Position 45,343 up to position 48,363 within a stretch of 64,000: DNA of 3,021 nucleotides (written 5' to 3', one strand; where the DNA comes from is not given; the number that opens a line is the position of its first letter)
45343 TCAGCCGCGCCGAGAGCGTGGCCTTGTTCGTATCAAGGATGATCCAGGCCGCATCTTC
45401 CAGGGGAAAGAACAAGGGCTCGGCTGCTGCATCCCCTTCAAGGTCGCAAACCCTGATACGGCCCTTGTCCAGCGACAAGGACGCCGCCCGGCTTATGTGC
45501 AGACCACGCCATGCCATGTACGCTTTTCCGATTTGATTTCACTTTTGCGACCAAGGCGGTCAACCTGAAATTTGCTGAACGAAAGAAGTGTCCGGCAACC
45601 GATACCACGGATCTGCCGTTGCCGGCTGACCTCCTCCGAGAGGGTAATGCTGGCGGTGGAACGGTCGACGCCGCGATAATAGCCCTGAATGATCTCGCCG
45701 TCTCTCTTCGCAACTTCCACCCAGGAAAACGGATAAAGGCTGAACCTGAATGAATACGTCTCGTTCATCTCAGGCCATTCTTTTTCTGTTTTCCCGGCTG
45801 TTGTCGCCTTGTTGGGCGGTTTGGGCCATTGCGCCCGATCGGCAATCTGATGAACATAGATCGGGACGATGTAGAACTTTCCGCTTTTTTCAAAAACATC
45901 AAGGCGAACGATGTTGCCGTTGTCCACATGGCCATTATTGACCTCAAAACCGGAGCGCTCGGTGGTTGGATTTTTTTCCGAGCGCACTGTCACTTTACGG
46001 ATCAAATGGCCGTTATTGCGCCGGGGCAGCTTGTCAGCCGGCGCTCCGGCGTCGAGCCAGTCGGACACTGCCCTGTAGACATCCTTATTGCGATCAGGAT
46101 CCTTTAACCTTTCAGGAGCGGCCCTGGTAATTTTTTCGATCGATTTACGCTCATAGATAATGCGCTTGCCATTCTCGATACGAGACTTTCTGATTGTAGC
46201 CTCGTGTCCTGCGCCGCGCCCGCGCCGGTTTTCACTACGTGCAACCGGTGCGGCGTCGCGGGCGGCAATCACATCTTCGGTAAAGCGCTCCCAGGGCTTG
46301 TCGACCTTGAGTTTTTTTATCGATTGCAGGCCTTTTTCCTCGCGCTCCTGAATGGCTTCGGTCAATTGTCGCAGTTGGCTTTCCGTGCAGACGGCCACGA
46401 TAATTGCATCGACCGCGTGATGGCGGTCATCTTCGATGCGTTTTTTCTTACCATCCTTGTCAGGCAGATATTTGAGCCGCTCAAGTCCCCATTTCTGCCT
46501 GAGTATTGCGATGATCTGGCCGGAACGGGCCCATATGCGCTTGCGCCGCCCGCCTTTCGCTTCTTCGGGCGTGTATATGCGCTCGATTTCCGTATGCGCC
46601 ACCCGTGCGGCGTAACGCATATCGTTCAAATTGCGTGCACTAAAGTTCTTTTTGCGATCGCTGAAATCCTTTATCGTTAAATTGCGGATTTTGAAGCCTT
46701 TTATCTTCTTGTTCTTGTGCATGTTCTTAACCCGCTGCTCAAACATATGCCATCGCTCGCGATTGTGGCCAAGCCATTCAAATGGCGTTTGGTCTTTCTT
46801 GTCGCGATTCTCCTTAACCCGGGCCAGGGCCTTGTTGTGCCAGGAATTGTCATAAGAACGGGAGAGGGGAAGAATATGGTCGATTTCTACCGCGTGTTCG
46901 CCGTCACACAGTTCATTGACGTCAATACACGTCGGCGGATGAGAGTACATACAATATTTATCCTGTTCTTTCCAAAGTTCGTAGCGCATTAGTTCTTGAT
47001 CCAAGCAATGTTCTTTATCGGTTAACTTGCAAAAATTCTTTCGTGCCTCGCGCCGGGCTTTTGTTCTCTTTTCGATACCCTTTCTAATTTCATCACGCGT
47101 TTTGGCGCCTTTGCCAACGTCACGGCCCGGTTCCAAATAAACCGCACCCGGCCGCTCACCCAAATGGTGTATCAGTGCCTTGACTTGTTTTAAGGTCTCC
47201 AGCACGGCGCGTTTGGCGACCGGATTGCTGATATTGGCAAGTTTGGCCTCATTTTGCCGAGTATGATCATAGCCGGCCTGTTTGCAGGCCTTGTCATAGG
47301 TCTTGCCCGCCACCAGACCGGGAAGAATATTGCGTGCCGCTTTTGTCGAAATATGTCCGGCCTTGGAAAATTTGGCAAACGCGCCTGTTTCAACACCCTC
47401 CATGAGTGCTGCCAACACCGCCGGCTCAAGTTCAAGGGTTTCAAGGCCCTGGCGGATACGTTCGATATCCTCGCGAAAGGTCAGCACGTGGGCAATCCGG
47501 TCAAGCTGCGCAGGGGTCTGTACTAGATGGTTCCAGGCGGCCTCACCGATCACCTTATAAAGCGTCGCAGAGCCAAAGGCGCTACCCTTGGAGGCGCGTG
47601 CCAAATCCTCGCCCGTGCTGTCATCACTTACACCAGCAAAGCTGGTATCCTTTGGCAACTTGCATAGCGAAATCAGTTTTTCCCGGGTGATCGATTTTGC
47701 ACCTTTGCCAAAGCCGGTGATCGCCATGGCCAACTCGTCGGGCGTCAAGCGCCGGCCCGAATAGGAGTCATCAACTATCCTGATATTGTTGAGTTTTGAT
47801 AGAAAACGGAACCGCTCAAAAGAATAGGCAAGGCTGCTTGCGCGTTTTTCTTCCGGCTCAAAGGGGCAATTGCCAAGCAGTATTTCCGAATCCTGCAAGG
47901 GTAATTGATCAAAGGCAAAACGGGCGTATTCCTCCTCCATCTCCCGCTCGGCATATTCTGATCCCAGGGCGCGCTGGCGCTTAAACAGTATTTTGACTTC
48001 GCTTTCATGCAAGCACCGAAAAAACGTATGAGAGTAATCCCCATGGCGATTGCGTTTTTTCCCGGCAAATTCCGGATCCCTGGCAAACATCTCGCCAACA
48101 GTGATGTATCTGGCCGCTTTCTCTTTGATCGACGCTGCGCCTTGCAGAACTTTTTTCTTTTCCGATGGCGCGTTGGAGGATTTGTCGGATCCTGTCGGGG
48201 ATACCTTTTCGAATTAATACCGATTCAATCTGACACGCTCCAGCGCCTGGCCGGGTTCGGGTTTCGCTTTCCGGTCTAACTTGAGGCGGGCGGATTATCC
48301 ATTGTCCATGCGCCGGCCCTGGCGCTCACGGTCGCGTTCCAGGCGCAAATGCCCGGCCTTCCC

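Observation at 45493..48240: Cas9 remnant keeps a 906-codon open frame (REC-RuvCII-HNH-RuvCIII-PI) but has no RuvC-I or bridge helix; a solo MITE end marks the break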

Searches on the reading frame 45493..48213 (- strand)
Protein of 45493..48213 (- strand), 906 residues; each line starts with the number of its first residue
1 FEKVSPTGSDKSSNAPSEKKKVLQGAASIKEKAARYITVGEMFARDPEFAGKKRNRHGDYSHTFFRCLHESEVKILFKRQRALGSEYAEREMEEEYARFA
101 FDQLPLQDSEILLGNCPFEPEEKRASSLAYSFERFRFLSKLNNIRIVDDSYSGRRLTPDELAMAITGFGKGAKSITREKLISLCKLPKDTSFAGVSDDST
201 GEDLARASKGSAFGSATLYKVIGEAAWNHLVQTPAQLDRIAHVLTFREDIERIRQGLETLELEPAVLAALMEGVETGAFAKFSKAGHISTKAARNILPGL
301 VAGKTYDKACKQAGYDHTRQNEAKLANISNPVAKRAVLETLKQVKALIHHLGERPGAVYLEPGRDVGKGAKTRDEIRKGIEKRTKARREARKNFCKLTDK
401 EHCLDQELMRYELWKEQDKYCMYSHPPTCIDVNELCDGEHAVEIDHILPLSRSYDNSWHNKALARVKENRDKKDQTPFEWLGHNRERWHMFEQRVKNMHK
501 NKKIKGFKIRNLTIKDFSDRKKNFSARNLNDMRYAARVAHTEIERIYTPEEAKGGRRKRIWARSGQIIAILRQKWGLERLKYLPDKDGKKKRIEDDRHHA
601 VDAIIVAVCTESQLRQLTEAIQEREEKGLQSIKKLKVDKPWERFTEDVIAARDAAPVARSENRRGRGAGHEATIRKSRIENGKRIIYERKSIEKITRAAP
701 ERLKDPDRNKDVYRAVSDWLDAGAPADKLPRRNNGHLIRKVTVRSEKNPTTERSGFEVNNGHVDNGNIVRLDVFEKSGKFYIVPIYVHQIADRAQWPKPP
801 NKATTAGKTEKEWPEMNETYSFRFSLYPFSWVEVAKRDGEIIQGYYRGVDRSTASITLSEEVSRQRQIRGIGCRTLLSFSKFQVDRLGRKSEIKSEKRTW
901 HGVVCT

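Call 5: search_protein_families(library=pfam, proteins=[window:45493-48213:-], max_evalue=0.01)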
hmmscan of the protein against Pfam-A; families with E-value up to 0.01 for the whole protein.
window:45493-48213:- (906 aa): 3 families
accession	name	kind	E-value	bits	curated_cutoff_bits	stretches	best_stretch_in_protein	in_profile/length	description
PF13395.12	HNH_4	-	7.9e-16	58.2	22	1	421-478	1-54/54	HNH endonuclease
PF18541.7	RuvC_III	-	6.1e-15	56.1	26.2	1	521-653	3-166/179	RuvC endonuclease subdomain 3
PF18470.6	Cas9_a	-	2.9e-06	27.5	26.9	1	112-165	6-59/221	Cas9 alpha-helical lobe domain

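Call 7: find_homologous_proteins(query=window:45496-48213:-, max_evalue=1e-10)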
Query window:45496-48213:- (906 aa): 567 proteins with E <= 1e-10 among 8000 candidates; the best 120 are listed.
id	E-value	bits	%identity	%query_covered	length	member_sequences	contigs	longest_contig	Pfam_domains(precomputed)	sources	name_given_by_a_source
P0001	0.0e+0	1982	100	95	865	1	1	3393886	PF13395.13,PF18470.7,PF18541.8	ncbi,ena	-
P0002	0.0e+0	1227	60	100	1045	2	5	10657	PF13395.13,PF18470.7,PF18541.8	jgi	-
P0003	0.0e+0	1223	61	100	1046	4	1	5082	PF13395.13,PF18470.7,PF18541.8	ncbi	-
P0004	0.0e+0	1216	60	100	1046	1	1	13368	PF13395.13,PF18541.8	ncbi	-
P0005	0.0e+0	1202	59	100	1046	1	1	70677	PF13395.13,PF01844.30,PF18470.7,PF14279.13,PF18541.8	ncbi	-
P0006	0.0e+0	1201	60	100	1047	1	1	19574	PF13395.13,PF18470.7,PF18541.8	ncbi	-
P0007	0.0e+0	1193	60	100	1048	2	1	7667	PF13395.13,PF18470.7,PF18541.8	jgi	-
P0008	0.0e+0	1191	59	100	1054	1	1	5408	PF13395.13,PF18470.7,PF18541.8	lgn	-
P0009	0.0e+0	1164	58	100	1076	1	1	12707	PF13395.13,PF18470.7,PF18541.8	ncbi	-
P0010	0.0e+0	1150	58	100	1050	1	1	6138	PF13395.13,PF01844.30,PF18470.7,PF18541.8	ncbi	-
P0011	0.0e+0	1142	58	100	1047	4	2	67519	PF13395.13,PF01844.30,PF18470.7,PF18541.8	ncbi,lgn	-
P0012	0.0e+0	1131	58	100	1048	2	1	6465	PF13395.13,PF01844.30,PF18470.7,PF18541.8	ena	-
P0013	0.0e+0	1125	57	100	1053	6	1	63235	PF13395.13,PF18470.7,PF18541.8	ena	-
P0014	0.0e+0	1120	56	98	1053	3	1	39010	PF13395.13,PF01844.30,PF18470.7,PF14279.13,PF18541.8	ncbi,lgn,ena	-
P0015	0.0e+0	1119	56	100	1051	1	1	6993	PF13395.13,PF01844.30,PF14279.13,PF18541.8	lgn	-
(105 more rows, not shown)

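Call 9: find_encoding_contigs(protein=P0001, flank=10000, max_places=6)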
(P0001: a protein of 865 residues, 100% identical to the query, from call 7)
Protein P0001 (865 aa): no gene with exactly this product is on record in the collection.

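Call 10: list_cluster_members(proteins=[P0001, P0003, P0005, P0011])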
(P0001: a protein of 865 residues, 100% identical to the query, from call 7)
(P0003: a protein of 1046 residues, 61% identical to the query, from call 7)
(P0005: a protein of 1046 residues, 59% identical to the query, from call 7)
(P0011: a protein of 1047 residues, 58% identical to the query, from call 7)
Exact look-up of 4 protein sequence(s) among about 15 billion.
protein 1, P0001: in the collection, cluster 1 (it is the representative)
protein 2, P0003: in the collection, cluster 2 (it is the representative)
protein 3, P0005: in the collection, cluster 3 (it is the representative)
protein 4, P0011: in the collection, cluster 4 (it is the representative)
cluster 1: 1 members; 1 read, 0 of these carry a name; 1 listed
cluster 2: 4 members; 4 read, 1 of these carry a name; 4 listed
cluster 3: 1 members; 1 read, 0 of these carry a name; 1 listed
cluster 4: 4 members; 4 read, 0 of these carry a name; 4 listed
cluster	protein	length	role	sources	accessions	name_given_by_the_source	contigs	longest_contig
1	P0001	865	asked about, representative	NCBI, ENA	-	-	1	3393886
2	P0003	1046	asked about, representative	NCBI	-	-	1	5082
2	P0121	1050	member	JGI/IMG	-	CRISPR-associated endonuclease Csn1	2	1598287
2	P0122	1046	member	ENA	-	-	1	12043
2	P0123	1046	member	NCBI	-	-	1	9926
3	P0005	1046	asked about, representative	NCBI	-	-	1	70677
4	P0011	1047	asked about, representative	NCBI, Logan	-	-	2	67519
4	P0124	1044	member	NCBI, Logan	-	-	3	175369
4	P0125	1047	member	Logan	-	-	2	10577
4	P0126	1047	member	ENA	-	-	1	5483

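Call 12: find_related_loci(query=A1, collection=genome_contigs, flank=10000)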
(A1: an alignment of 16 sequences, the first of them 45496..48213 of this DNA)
Query A1 (906 aa) in genome_contigs; peptide patterns used: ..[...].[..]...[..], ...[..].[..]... (x = any residue, [..] = any of these).
180 stretches matched a pattern; 75 encode a relative of the query (tblastn E <= 1e-3); 75 distinct loci.
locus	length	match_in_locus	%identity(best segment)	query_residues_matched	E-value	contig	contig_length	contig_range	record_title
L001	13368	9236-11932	60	5-906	0e+0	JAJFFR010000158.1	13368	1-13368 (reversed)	MAG: Robiginitomaculum sp. isolate OFTM279 OFTM279_157, whole genome shotgun sequence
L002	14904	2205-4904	60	5-906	0e+0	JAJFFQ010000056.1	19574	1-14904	MAG: Robiginitomaculum sp. isolate OFTM234 OFTM234_55, whole genome shotgun sequence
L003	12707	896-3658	58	5-906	0e+0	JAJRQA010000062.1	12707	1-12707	MAG: Alphaproteobacteria bacterium isolate Dive100_bin10.29 k141_318211, whole genome shotgun sequence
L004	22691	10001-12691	56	15-906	0e+0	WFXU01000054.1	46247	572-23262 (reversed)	MAG: Hyphomicrobiales bacterium isolate S141_66 k151_290169, whole genome shotgun sequence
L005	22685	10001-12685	58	5-906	0e+0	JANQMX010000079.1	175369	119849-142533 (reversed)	MAG: Rhodovibrionaceae bacterium isolate PL25b_bin.61 k99_3381926, whole genome shotgun sequence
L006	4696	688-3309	47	9-906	0e+0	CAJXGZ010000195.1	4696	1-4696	MAG TPA_asm: uncultured Rhodospirillales bacterium isolate SRR4028170_bin.18_MetaBAT_v2.12.1_MAG genome assembly, contig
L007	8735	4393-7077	46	10-905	0e+0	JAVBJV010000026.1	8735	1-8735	MAG: Acetobacteraceae bacterium isolate GLO_MAG_00110 c_000013523840, whole genome shotgun sequence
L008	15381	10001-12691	43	9-906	0e+0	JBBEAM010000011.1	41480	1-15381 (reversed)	MAG: Rhodovibrionaceae bacterium isolate LejiaE_66_151 Lejia_E_45_length_41480_cov_94, whole genome shotgun sequence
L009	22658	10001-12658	44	9-900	0e+0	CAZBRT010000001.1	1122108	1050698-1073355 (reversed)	MAG TPA_asm: uncultured Flavobacteriaceae bacterium isolate binchicken_co266_108 genome assembly, contig: NODE_2_length_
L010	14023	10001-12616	43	13-906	0e+0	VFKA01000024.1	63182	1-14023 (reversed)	MAG: Rhodospirillales bacterium isolate Bin_16_5 c_000003455803, whole genome shotgun sequence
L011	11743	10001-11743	57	5-587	0e+0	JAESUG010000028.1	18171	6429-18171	MAG: Robiginitomaculum sp. isolate NORP334 CoAssembly_529857, whole genome shotgun sequence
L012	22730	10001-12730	43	10-906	0e+0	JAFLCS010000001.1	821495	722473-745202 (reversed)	MAG: Caulobacterales bacterium isolate UWPOB_CAULO2 gnl_X_MGLIDEMA_1, whole genome shotgun sequence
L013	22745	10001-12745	41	10-906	0e+0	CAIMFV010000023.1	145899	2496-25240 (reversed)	MAG: uncultured Caulobacterales bacterium isolate B4_bin-195 genome assembly, contig: bin-195:23/61, whole genome shotgu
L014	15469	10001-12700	43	10-906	0e+0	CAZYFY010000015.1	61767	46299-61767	MAG TPA_asm: uncultured Brevundimonas sp. isolate binchicken_co179_69 genome assembly, contig: NODE_1602_length_61767_co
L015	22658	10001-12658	41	13-905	0e+0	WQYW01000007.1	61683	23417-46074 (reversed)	MAG: Alphaproteobacteria bacterium isolate Emb289P4bin33 Ga0123357_10000152, whole genome shotgun sequence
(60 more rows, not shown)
